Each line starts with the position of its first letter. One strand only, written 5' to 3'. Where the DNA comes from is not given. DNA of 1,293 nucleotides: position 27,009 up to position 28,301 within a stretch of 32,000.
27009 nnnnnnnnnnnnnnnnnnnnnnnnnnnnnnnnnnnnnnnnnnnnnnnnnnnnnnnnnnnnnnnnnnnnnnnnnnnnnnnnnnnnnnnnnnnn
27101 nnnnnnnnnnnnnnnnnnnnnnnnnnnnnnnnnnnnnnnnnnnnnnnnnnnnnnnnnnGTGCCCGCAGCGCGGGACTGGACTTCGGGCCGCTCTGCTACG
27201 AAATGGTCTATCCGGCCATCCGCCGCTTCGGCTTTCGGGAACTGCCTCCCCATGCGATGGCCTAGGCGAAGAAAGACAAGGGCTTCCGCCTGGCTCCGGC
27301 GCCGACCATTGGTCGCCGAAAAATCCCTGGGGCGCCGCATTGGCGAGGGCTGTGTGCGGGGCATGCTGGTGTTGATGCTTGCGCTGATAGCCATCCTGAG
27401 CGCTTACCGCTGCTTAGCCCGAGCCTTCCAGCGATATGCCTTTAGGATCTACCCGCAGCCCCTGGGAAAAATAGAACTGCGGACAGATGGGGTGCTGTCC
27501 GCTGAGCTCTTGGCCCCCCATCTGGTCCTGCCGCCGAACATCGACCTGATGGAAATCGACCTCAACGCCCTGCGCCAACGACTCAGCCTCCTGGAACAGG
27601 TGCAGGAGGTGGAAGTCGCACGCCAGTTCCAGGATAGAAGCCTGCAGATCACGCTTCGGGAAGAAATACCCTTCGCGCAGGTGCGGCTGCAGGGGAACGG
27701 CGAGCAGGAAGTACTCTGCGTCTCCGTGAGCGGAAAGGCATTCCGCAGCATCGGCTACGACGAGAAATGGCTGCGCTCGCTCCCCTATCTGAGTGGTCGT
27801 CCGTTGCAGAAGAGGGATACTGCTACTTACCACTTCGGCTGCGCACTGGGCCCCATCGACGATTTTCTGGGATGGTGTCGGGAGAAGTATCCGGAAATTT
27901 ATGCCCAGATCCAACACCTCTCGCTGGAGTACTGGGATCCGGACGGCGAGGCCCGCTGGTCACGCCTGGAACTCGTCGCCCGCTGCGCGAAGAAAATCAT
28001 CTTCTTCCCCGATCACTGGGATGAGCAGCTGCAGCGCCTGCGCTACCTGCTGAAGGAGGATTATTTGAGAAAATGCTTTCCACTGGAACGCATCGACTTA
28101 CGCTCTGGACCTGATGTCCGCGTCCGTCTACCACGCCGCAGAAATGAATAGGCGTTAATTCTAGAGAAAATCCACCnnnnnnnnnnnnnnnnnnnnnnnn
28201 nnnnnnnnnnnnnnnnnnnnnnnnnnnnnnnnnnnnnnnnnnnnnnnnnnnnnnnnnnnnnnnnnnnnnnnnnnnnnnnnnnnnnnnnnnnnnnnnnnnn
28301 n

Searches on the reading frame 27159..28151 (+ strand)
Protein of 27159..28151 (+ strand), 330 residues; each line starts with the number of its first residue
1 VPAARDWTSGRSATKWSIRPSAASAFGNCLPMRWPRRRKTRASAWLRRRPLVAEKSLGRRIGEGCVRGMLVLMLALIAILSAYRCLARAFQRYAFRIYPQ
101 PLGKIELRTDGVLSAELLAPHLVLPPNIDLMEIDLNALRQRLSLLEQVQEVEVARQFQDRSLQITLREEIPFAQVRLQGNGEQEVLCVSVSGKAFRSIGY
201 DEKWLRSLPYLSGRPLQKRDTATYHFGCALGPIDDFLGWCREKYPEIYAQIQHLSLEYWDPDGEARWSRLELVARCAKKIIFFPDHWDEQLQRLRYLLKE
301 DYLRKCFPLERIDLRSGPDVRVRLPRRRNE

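Call 96: search_protein_families(library=pfam, proteins=[window:27159-28151:+], max_evalue=0.001)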
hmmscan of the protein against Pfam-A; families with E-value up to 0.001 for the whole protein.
window:27159-28151:+ (330 aa): 1 family
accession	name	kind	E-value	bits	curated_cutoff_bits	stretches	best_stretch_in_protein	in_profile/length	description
PF08478.15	POTRA_1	-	0.00017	22.3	23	1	102-168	3-68/69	POTRA domain, FtsQ-type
